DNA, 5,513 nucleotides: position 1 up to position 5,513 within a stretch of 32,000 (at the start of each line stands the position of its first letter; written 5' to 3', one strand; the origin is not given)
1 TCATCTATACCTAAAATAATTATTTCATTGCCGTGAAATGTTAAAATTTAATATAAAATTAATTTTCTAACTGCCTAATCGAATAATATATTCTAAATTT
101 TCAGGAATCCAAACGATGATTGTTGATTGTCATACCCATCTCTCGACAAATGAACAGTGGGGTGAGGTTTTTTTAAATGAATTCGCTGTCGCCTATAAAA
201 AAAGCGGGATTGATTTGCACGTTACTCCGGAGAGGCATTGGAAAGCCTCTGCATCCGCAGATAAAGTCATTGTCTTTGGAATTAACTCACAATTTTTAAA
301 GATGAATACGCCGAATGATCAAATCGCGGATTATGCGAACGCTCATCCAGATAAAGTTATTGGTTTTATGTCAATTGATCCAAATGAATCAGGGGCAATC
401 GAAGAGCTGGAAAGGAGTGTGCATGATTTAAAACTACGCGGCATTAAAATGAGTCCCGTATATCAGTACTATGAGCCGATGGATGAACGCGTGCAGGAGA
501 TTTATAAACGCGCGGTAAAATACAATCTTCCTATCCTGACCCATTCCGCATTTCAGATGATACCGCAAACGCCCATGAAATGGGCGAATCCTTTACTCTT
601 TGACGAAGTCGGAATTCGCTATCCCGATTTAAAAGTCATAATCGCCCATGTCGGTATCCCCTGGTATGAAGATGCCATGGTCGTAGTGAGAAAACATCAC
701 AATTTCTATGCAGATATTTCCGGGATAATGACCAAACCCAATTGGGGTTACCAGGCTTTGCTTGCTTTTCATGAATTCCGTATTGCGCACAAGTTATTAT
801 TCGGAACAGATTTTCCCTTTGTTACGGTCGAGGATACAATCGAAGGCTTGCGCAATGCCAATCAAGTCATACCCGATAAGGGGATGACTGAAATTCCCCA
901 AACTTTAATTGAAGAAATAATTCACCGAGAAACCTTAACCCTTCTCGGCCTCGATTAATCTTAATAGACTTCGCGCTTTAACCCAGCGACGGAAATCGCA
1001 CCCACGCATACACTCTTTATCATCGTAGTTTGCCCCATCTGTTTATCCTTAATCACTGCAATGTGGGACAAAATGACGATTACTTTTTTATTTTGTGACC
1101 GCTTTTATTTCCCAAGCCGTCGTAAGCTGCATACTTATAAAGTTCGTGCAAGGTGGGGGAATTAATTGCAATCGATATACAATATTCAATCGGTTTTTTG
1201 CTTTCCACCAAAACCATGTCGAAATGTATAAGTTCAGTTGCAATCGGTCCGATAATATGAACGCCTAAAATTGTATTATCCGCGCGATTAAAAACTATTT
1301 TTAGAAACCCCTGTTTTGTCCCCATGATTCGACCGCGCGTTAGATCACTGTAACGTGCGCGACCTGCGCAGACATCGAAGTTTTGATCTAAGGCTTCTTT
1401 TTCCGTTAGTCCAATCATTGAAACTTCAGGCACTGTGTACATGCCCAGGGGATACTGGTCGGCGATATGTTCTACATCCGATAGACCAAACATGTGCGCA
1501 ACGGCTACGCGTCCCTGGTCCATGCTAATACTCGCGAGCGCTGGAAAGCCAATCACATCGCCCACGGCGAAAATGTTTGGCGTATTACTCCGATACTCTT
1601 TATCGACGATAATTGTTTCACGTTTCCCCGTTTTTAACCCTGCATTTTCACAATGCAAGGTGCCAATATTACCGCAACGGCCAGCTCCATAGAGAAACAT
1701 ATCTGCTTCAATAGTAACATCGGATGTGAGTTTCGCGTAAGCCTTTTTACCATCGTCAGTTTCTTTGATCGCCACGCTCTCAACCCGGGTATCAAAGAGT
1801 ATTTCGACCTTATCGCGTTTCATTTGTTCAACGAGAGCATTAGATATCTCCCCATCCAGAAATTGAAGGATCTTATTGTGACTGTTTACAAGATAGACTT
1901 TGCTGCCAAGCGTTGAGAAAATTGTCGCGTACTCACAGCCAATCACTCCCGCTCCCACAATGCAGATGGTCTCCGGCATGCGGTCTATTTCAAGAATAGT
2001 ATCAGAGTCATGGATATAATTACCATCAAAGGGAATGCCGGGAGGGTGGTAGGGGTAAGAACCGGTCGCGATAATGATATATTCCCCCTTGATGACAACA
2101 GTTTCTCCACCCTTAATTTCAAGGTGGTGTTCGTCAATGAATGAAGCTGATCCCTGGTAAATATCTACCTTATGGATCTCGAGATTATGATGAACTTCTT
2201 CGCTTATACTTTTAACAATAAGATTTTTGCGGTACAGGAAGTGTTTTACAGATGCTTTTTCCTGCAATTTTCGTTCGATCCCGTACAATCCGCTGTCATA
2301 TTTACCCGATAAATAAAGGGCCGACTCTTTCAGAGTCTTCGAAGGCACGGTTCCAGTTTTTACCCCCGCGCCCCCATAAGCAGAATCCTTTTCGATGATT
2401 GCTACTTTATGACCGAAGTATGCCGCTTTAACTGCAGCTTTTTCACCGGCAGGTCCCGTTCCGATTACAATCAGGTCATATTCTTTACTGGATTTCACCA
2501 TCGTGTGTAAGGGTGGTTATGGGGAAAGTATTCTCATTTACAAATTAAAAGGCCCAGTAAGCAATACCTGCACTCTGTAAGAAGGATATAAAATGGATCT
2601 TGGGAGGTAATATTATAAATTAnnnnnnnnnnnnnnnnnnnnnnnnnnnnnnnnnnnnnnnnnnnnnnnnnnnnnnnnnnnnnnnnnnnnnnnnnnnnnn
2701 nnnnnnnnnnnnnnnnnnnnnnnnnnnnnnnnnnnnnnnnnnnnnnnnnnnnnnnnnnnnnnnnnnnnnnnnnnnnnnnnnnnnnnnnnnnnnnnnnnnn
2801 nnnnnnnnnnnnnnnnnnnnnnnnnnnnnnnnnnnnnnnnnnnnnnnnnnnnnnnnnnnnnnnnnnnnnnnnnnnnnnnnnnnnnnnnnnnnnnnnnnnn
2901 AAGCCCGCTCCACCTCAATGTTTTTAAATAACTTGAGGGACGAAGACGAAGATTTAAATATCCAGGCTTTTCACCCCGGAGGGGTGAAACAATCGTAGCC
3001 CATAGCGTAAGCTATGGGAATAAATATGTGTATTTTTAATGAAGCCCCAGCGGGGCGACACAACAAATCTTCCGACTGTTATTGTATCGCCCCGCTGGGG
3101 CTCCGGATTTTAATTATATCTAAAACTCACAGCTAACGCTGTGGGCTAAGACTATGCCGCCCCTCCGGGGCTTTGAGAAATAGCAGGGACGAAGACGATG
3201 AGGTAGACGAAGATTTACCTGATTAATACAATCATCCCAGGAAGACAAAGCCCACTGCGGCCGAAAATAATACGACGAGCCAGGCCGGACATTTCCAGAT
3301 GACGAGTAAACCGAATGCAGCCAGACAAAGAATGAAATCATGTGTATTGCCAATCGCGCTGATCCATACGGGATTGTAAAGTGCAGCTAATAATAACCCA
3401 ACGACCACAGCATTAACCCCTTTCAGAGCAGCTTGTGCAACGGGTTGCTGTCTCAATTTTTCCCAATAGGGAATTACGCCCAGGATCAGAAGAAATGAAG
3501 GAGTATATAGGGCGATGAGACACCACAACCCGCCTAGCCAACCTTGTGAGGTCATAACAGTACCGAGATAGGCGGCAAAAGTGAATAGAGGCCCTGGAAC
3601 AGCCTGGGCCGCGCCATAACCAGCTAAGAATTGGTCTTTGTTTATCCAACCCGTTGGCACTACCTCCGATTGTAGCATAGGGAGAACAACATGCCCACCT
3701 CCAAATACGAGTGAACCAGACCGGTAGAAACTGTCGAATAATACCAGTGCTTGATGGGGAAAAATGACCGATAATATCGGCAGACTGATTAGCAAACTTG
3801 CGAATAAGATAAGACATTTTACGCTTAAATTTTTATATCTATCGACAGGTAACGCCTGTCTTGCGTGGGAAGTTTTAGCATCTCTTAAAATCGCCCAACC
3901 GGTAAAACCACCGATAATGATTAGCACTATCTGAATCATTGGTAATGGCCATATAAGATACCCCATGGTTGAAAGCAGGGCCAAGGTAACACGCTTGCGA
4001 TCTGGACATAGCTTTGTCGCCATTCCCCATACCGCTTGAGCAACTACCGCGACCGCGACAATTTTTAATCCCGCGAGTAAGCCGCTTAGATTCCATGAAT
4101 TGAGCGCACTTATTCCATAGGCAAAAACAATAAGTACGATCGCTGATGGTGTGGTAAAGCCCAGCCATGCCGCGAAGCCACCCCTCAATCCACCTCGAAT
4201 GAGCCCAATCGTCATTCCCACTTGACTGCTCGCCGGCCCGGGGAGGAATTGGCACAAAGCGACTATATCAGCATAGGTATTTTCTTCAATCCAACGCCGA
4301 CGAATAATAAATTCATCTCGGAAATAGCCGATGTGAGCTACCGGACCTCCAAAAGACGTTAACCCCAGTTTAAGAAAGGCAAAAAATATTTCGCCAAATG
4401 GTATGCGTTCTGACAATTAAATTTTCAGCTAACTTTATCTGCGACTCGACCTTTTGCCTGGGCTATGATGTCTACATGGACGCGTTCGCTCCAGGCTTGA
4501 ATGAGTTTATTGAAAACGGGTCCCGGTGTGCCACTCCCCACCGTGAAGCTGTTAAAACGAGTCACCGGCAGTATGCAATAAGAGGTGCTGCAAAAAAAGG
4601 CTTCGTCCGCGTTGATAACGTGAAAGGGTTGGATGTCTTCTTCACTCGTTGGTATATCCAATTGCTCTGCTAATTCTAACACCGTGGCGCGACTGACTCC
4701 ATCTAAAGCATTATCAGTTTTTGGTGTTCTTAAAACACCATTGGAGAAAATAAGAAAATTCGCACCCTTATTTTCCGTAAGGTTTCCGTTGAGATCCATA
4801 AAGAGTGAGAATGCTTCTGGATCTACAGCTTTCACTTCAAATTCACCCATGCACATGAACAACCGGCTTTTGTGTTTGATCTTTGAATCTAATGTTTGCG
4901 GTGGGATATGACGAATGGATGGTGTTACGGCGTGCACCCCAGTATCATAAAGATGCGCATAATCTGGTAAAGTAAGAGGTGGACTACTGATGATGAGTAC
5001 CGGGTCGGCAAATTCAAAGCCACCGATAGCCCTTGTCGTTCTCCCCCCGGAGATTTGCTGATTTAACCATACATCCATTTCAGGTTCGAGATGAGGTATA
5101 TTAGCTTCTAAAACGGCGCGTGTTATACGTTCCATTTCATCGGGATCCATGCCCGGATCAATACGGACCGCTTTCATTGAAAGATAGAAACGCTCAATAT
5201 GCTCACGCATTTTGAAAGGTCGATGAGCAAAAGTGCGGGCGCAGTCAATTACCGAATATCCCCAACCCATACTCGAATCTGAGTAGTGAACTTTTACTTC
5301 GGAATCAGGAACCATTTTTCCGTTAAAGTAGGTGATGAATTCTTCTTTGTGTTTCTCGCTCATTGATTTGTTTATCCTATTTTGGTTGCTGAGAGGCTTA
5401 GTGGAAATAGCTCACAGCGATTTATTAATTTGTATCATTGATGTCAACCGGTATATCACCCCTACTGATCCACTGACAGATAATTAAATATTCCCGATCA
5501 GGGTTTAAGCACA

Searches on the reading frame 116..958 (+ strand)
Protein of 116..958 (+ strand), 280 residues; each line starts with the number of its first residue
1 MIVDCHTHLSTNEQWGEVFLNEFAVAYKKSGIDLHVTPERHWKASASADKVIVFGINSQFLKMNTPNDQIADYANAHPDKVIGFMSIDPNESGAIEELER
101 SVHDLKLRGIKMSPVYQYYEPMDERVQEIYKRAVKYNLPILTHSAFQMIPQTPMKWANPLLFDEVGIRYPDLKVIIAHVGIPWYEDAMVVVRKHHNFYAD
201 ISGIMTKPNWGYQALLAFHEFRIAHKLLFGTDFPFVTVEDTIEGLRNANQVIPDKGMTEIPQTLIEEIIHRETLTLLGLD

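Call 69: search_protein_families(library=pfam, proteins=[window:116-958:+], max_evalue=0.001)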
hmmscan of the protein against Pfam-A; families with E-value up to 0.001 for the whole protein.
window:116-958:+ (280 aa): 1 family
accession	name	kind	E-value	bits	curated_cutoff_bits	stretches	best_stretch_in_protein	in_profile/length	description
PF04909.20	Amidohydro_2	-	5.8e-35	121.9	26.4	1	3-253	1-267/289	Amidohydrolase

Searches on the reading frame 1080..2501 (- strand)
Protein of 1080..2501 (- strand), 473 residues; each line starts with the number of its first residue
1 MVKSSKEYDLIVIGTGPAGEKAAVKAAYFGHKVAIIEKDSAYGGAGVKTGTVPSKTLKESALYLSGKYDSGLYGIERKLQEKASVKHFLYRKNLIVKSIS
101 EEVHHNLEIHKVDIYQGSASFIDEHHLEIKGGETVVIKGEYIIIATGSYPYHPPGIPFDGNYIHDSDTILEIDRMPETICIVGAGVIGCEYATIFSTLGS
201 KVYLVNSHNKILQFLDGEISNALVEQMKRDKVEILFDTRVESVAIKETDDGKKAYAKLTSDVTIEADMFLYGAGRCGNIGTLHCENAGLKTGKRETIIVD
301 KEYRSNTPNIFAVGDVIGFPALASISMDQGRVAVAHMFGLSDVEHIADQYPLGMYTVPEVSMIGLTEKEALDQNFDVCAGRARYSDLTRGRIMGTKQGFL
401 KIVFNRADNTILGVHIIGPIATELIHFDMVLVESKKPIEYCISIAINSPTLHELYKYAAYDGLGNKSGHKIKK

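Call 69: search_protein_families(library=pfam, proteins=[window:1080-2501:-], max_evalue=0.001)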
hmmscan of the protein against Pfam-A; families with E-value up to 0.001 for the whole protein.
window:1080-2501:- (473 aa): 16 families
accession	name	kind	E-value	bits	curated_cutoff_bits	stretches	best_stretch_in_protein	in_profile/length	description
PF07992.20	Pyr_redox_2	-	1.2e-55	189.4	26.1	1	8-330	1-291/291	Pyridine nucleotide-disulphide oxidoreductase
PF02852.28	Pyr_redox_dim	-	1.3e-20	74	25.3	1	351-458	2-109/110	Pyridine nucleotide-disulphide oxidoreductase, dimerisation domain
PF00070.33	Pyr_redox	-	1.2e-18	67.9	22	1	179-251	2-72/82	Pyridine nucleotide-disulphide oxidoreductase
PF13738.12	Pyr_redox_3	-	1.7e-12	47.7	30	1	134-314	121-305/305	Pyridine nucleotide-disulphide oxidoreductase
PF12831.13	FAD_oxidored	-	9.5e-10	38.8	27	1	9-75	1-68/416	FAD dependent oxidoreductase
PF01134.28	GIDA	-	5.3e-08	32.8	22.1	0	9-149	1-151/391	Glucose inhibited division protein A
PF02737.24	3HCDH_N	-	1.6e-07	31.9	22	1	179-244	2-68/180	3-hydroxyacyl-CoA dehydrogenase, NAD binding domain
PF01262.27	AlaDh_PNT_C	-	8e-07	29.1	23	0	176-233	28-85/214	Alanine dehydrogenase/PNT, C-terminal domain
PF03486.20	HI0933_like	-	1.6e-06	28.2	50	1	9-43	2-36/244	HI0933-like protein Rossmann domain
PF02826.25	2-Hacid_dh_C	-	8.6e-06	25.7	25.1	0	173-211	33-71/178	D-isomer specific 2-hydroxyacid dehydrogenase, NAD binding domain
PF00890.30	FAD_binding_2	-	8.8e-06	25.6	20.4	1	9-45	1-37/414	FAD binding domain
PF13434.12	Lys_Orn_oxgnase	-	0.00014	21.6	21.3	1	97-192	106-204/339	L-lysine 6-monooxygenase/L-ornithine 5-monooxygenase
PF01946.23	Thi4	-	0.00015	21.6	26.2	1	6-51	16-62/235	Thi4 family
PF01266.30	DAO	-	0.00027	21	27.9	0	9-54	1-48/353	FAD dependent oxidoreductase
PF01494.25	FAD_binding_3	-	0.00033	20.4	22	0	179-212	4-37/349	FAD binding domain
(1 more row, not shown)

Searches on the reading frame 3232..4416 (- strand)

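Call 7: search_protein_families(library=pfam, proteins=[window:3232-4416:-], max_evalue=0.001)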
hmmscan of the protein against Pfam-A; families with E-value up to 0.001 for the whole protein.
window:3232-4416:- (394 aa): 1 family
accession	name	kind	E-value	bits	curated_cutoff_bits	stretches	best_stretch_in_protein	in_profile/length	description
PF02417.20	Chromate_transp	-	6.2e-81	270.7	28.6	2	226-390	3-166/166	Chromate transporter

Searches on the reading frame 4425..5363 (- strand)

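Call 7: search_protein_families(library=pfam, proteins=[window:4425-5363:-], max_evalue=0.001)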
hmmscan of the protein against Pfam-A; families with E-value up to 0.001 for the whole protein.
window:4425-5363:- (312 aa): 1 family
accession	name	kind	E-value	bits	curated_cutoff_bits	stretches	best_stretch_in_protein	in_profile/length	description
PF01063.24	Aminotran_4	-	1.6e-32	113.6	28.5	1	38-269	2-222/223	Amino-transferase class IV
